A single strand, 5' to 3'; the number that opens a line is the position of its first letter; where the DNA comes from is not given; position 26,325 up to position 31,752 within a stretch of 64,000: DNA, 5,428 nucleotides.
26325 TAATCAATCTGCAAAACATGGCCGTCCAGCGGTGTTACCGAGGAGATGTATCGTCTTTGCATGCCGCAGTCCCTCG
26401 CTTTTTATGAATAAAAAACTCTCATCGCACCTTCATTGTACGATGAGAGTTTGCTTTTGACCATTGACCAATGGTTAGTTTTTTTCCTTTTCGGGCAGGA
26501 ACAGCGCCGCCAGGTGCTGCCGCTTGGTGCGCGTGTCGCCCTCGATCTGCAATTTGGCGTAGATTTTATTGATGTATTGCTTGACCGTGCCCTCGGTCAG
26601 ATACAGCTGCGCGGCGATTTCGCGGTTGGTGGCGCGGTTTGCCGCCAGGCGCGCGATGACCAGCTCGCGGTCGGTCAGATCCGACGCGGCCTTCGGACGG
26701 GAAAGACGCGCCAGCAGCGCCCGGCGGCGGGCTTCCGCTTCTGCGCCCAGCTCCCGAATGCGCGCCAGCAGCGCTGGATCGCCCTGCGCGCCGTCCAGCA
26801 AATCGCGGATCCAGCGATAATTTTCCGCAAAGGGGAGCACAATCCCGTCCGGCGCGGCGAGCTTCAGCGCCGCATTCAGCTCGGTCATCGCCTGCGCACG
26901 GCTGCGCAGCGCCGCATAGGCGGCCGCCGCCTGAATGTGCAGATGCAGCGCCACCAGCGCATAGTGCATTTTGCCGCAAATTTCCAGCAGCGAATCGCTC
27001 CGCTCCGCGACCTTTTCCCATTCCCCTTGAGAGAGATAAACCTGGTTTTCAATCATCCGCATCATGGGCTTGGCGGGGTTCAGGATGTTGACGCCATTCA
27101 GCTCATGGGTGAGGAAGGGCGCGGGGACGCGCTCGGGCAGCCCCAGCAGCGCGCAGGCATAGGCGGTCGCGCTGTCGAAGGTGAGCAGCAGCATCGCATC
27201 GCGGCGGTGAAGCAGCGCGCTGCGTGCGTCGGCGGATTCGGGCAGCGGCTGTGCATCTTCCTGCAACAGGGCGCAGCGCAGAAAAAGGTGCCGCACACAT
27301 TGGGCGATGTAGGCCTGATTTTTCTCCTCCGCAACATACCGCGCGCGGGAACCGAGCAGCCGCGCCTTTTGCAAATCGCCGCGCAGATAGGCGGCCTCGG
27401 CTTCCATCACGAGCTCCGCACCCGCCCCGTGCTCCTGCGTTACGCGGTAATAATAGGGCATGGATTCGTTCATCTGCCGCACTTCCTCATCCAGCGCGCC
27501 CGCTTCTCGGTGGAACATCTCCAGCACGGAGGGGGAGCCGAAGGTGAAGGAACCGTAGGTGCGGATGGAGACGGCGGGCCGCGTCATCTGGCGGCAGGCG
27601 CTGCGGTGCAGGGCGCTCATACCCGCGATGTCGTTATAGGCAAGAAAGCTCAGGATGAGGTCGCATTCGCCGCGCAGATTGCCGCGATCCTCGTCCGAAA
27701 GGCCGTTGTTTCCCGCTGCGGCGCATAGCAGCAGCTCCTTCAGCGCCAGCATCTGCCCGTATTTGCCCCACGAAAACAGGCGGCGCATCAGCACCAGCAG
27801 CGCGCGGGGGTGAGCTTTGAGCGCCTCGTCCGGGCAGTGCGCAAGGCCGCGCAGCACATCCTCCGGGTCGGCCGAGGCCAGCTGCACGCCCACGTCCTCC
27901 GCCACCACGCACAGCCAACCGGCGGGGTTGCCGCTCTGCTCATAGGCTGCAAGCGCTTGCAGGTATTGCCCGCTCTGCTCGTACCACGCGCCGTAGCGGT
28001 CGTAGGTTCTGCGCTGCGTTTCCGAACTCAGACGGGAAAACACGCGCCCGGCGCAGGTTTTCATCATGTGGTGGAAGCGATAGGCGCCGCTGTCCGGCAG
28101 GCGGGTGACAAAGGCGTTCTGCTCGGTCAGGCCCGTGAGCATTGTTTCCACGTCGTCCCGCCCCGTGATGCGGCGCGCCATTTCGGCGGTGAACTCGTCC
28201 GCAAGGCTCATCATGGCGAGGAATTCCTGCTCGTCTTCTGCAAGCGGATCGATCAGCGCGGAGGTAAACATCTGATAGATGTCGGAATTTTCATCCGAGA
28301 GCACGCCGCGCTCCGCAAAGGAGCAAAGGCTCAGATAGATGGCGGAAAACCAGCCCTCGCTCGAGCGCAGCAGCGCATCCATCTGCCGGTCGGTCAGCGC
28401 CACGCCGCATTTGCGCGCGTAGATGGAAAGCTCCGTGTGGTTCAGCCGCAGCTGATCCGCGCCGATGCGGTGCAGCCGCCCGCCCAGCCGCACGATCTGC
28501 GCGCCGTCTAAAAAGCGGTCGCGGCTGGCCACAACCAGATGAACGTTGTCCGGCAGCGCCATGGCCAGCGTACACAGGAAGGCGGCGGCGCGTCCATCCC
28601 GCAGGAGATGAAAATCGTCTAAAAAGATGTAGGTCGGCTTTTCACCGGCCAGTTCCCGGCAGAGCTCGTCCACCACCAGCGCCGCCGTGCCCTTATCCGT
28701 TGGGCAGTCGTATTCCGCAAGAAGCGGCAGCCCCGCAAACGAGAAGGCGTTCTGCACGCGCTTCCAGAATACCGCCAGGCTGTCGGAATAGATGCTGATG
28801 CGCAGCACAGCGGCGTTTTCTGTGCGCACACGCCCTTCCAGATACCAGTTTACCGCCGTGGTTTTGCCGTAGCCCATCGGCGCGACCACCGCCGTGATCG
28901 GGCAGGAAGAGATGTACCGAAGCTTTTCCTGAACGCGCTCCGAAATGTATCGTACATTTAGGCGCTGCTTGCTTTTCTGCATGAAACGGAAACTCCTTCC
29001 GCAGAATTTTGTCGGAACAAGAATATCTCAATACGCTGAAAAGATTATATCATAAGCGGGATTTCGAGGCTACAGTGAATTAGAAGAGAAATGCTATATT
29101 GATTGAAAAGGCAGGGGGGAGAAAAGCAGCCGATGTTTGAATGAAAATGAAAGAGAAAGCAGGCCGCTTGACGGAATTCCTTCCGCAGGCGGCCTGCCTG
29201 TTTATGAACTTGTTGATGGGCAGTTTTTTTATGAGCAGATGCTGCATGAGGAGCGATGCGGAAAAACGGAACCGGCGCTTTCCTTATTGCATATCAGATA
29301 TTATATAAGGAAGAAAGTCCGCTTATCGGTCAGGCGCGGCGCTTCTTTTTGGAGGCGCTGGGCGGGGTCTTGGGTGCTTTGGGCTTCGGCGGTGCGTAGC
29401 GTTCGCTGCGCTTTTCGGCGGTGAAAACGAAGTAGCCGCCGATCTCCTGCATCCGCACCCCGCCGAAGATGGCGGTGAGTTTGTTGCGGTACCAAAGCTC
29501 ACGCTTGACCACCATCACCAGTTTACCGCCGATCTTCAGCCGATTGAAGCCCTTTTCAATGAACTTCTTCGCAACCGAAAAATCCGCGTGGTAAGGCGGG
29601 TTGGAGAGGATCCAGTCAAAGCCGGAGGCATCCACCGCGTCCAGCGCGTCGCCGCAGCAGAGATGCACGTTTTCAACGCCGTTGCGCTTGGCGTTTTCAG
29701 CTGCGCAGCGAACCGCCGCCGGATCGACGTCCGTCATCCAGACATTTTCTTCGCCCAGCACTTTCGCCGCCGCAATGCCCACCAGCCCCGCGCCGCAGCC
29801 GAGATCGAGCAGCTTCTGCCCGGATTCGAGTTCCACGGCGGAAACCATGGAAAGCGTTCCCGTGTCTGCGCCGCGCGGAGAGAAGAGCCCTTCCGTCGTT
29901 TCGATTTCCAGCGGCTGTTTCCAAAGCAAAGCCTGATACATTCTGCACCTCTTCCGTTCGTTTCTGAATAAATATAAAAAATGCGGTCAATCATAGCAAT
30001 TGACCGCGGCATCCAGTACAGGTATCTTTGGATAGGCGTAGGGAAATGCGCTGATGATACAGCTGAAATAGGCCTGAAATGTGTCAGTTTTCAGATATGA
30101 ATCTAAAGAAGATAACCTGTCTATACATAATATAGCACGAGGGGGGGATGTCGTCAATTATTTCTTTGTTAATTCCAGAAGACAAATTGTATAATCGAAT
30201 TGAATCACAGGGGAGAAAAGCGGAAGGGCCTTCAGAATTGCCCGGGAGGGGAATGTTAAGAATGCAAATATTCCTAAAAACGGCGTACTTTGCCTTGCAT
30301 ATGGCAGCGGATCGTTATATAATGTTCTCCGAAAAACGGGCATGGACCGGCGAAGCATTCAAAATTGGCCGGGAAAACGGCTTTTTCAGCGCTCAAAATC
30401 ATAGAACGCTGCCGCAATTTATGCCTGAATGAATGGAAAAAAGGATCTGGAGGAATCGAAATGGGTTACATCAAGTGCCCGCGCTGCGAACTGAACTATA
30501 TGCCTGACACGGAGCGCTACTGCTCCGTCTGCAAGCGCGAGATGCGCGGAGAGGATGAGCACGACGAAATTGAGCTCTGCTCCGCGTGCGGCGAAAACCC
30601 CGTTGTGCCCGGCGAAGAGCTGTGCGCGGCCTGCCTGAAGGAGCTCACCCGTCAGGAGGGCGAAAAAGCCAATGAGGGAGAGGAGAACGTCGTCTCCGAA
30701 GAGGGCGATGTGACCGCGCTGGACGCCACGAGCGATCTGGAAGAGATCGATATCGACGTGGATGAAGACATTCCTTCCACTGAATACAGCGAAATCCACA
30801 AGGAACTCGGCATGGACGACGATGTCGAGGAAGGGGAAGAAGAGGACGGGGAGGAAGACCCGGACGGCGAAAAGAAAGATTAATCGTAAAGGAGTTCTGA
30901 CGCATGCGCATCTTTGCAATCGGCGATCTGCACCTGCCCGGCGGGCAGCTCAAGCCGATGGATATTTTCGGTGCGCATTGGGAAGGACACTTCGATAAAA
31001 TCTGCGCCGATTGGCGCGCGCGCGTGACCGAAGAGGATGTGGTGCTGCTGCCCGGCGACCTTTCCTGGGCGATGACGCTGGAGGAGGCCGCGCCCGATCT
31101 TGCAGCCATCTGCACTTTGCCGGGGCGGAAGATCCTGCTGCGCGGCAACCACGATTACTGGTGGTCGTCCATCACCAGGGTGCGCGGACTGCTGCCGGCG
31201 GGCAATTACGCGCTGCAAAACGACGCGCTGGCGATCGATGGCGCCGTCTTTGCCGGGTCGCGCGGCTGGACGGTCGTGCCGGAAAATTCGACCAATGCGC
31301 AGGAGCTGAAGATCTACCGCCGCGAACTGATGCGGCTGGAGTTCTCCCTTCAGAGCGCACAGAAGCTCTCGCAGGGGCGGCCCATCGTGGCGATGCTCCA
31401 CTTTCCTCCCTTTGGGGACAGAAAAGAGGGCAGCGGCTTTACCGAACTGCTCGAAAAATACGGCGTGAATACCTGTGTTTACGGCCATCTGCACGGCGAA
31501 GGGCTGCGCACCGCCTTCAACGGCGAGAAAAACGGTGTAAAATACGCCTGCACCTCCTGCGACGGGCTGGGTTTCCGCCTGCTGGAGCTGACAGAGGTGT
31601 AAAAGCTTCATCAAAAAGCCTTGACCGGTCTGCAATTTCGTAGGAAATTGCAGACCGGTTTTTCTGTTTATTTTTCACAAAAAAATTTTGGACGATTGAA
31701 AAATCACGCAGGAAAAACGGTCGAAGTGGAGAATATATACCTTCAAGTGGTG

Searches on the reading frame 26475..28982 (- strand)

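Call 52: search_protein_families(library=pfam, max_evalue=0.00001, proteins=[window:26475-28982:-])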
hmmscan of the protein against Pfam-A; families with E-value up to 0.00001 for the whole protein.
window:26475-28982:- (835 aa): 1 family
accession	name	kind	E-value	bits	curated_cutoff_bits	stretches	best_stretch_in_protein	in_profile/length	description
PF00196.25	GerE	-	1.1e-09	38.2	23.5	1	768-817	2-51/57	Bacterial regulatory proteins, luxR family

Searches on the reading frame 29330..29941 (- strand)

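Call 52: search_protein_families(library=pfam, max_evalue=0.00001, proteins=[window:29330-29941:-])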
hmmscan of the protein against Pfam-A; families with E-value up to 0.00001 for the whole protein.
window:29330-29941:- (203 aa): 11 families
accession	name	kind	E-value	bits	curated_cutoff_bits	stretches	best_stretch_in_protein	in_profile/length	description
PF05175.20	MTS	-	1.1e-37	129.7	23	1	11-170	2-166/170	Methyltransferase small domain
PF13847.12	Methyltransf_31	-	8.7e-15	55.1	27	1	39-143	2-109/145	Methyltransferase domain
PF06325.19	PrmA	-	1.2e-13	51.7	22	1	38-114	159-233/296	Ribosomal protein L11 methyltransferase (PrmA)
PF13649.12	Methyltransf_25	-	1.6e-12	48.4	27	1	45-139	2-97/97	Methyltransferase domain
PF01135.25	PCMT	-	2.3e-08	34.5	20.3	1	32-147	65-175/210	Protein-L-isoaspartate(D-aspartate) O-methyltransferase (PCMT)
PF10294.15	Methyltransf_16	-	1.9e-07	31.4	21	1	40-89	46-100/174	Lysine methyltransferase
PF08242.18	Methyltransf_12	-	2.5e-07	31.8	30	1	45-141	1-98/98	Methyltransferase domain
PF08241.18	Methyltransf_11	-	4.1e-07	31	21.2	1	45-142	1-94/95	Methyltransferase domain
PF03602.21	Cons_hypoth95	-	4.9e-06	26.8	24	1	41-122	42-128/182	Conserved hypothetical protein 95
PF01170.24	UPF0020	-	5.2e-06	26.7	22.3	0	64-118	76-132/197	RMKL-like, methyltransferase domain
PF02475.24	TRM5-TYW2_MTfase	-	6.3e-06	26.7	28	1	36-139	32-131/164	TRM5/TYW2 methyltransferase domain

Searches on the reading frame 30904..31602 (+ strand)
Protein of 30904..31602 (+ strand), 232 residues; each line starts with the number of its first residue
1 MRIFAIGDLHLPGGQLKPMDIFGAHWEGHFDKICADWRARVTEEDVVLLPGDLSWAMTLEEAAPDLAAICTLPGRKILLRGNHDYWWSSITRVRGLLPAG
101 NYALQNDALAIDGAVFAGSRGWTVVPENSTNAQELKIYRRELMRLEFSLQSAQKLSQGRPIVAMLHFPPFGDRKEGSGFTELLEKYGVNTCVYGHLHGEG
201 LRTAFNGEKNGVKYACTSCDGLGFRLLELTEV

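Call 52: search_protein_families(library=pfam, max_evalue=0.00001, proteins=[window:30904-31602:+])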
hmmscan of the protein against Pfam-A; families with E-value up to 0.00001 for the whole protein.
window:30904-31602:+ (232 aa): 1 family
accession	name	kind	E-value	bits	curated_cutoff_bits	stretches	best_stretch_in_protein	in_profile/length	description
PF00149.33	Metallophos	-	1.2e-14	55.6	21.5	1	1-198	1-190/191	Calcineurin-like phosphoesterase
